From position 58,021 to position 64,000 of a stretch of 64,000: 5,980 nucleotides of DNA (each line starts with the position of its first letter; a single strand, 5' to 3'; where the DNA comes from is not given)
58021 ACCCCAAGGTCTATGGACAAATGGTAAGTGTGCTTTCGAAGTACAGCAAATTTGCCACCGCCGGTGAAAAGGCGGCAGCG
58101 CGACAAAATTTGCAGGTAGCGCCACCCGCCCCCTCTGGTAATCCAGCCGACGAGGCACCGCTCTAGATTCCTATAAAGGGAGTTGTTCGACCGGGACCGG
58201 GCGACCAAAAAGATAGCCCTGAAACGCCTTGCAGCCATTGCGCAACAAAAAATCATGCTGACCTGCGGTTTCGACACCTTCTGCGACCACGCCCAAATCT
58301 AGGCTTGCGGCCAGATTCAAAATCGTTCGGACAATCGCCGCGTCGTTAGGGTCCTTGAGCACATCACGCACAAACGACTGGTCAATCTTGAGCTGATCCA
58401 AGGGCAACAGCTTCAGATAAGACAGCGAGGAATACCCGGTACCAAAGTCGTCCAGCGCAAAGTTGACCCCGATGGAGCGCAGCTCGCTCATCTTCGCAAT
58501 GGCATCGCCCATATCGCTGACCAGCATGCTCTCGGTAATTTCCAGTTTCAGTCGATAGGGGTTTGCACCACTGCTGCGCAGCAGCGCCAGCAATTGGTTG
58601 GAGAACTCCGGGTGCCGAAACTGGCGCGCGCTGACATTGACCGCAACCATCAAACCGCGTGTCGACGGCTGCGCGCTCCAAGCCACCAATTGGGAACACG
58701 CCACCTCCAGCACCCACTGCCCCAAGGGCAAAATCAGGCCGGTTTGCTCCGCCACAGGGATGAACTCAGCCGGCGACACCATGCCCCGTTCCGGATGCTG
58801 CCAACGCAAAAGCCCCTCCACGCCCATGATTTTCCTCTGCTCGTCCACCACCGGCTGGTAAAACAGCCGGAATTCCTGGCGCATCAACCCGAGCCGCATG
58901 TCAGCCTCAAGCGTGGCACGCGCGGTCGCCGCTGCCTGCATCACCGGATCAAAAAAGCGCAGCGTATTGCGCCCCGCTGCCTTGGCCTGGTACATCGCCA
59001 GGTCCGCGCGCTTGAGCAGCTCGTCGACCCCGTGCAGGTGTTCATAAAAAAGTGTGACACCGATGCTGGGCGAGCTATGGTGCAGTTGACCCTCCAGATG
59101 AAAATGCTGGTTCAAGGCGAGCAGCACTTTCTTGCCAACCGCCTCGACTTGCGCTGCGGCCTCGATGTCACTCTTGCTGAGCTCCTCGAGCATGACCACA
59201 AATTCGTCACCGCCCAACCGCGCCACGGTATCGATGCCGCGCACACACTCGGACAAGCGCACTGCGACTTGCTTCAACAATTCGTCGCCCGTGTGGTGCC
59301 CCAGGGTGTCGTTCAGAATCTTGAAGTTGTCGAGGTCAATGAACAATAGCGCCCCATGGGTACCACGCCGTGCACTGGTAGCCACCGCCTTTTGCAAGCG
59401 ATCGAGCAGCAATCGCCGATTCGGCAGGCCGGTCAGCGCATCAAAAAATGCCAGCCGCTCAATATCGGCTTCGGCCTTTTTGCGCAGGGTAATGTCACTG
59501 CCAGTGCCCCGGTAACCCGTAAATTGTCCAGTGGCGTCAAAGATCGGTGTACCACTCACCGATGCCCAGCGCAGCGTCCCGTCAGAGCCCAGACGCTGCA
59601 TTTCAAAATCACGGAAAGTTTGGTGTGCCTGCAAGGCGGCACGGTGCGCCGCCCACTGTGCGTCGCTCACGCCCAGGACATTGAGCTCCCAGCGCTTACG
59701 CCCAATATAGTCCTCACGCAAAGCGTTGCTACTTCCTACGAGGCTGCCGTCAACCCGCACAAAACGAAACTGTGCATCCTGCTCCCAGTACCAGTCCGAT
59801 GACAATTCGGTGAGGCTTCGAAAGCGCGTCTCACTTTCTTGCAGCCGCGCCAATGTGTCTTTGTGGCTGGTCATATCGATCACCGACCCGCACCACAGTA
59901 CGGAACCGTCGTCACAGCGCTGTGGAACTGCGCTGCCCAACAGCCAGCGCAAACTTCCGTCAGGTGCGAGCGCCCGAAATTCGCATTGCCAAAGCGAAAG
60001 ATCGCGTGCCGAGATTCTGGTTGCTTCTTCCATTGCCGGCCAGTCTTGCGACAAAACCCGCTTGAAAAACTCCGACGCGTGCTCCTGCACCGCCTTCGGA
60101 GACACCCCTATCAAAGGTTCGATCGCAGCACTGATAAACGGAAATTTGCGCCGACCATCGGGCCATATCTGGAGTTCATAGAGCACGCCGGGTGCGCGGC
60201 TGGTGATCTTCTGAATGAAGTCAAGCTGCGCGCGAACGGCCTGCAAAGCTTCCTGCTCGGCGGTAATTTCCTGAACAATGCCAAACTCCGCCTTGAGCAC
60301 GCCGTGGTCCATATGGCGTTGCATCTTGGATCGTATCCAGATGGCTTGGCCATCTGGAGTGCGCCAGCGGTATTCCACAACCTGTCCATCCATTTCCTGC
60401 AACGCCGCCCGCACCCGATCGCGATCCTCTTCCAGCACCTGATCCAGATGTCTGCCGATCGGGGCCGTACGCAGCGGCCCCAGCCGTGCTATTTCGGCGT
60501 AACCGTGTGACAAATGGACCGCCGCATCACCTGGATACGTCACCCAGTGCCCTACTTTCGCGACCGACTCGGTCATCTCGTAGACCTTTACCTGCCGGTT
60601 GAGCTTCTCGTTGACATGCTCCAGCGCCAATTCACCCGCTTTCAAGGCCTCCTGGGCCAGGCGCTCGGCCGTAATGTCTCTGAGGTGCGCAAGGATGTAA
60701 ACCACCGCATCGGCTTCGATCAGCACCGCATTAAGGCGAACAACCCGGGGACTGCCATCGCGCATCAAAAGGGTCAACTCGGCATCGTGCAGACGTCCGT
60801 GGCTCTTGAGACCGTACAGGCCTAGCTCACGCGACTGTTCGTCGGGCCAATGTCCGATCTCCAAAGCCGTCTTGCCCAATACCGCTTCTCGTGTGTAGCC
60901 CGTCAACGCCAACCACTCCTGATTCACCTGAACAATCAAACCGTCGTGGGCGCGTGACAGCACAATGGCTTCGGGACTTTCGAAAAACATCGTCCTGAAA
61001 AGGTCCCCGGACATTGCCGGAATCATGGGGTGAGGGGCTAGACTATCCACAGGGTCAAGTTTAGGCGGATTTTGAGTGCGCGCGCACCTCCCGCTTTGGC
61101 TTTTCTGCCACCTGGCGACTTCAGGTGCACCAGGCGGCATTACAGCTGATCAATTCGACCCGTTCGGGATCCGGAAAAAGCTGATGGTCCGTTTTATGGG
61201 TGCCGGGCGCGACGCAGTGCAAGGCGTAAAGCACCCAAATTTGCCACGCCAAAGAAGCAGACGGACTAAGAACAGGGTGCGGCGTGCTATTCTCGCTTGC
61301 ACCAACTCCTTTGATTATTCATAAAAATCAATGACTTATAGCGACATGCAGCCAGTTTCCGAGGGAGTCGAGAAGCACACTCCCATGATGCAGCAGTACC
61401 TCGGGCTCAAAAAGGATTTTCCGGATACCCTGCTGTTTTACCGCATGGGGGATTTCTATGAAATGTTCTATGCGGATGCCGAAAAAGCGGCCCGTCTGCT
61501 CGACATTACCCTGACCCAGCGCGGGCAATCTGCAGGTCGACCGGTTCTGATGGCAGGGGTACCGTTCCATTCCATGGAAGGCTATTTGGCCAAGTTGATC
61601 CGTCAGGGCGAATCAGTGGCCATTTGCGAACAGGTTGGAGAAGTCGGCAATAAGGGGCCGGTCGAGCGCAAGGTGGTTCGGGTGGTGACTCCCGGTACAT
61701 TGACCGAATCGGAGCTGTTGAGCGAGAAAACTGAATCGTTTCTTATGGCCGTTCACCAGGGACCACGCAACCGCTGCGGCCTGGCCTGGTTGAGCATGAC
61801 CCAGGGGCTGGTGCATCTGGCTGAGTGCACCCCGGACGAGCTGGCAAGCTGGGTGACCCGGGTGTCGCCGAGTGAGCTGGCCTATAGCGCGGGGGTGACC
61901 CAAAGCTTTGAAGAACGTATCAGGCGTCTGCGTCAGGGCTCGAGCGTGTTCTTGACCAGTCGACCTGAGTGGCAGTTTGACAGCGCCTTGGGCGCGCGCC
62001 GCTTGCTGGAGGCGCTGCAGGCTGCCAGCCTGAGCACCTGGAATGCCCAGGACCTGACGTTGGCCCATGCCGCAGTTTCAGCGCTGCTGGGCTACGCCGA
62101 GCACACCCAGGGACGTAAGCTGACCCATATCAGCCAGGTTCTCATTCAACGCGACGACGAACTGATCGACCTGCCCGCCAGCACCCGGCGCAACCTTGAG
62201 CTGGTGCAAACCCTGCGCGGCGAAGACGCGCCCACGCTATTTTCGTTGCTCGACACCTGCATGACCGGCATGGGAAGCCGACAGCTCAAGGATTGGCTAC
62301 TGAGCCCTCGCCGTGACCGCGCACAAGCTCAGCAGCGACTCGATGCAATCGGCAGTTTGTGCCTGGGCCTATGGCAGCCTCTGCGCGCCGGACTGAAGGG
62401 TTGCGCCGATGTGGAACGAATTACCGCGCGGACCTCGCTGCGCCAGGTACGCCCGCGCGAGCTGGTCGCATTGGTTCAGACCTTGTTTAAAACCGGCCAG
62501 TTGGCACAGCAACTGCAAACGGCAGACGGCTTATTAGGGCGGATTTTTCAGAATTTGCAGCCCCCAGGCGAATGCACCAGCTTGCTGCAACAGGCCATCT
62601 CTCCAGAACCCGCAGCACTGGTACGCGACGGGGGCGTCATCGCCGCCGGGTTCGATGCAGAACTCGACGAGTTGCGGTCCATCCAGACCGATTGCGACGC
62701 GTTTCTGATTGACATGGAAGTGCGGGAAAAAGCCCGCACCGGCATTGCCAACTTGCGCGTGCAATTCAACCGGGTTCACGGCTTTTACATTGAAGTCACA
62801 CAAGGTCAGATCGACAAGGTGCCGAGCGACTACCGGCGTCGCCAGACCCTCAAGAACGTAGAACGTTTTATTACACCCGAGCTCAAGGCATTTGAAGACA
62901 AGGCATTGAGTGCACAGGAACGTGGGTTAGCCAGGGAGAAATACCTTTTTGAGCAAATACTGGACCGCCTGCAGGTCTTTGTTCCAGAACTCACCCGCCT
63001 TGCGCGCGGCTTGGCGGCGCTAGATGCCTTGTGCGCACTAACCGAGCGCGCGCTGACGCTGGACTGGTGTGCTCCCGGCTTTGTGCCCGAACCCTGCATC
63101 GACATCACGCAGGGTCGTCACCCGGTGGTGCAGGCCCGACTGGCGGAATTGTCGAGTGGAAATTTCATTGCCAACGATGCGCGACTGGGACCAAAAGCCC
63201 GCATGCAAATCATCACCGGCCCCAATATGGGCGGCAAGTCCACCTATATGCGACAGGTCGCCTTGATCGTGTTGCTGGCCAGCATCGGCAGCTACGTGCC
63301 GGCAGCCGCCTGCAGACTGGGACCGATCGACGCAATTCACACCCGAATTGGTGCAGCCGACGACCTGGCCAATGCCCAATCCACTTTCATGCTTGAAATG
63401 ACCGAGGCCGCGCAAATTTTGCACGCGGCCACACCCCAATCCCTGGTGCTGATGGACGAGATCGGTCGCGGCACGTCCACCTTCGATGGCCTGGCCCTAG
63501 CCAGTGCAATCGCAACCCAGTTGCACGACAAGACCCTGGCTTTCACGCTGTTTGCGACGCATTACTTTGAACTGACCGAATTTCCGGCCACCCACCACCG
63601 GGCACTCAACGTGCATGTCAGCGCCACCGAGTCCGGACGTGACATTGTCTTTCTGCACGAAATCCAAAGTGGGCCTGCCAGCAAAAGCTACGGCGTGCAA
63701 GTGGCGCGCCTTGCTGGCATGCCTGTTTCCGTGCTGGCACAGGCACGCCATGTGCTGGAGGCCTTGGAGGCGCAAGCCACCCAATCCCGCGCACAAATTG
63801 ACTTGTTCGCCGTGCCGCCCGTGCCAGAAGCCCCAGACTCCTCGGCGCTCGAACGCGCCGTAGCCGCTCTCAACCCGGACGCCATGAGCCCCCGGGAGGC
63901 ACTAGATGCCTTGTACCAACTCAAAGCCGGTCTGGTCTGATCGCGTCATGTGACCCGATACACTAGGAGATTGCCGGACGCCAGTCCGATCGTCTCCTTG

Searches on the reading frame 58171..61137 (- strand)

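Call 69: search_protein_families(library=pfam, proteins=[window:58171-61137:-], max_evalue=1e-8)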
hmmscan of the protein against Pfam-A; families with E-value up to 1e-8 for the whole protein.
window:58171-61137:- (988 aa): 6 families
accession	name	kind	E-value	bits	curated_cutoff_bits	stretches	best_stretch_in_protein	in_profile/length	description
PF00563.25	EAL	-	5.9e-73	245.6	31.3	1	749-980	6-236/236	EAL domain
PF00990.26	GGDEF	-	2e-45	154.9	23.8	1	563-724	1-160/161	Diguanylate cyclase, GGDEF domain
PF08447.18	PAS_3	-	2.8e-28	98.5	25.6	0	334-415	3-84/89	PAS fold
PF13426.13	PAS_9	-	9.8e-26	90.5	27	1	55-157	1-103/103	PAS domain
PF00989.32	PAS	-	1.6e-15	57.5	22.6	0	49-155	5-113/113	PAS fold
PF08448.16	PAS_4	-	2.1e-13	50.9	23.1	0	454-553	12-109/110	PAS fold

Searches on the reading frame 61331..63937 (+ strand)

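Call 69: search_protein_families(library=pfam, proteins=[window:61331-63937:+], max_evalue=1e-8)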
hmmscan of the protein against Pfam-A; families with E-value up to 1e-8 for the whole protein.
window:61331-63937:+ (869 aa): 5 families
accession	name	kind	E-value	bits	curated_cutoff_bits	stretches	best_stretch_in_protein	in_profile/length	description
PF00488.27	MutS_V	-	3.5e-80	268.9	30.2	1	626-813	1-188/188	MutS domain V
PF01624.25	MutS_I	-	4.4e-40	136.8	20.6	1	17-128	1-113/113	MutS domain I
PF05192.23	MutS_III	-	5.4e-40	138.2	34.1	1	284-570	1-193/194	MutS domain III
PF05190.23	MutS_IV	-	8.4e-28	96.9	22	1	440-531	1-92/92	MutS family domain IV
PF05188.22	MutS_II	-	6.3e-17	62.7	25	1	136-267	1-132/133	MutS domain II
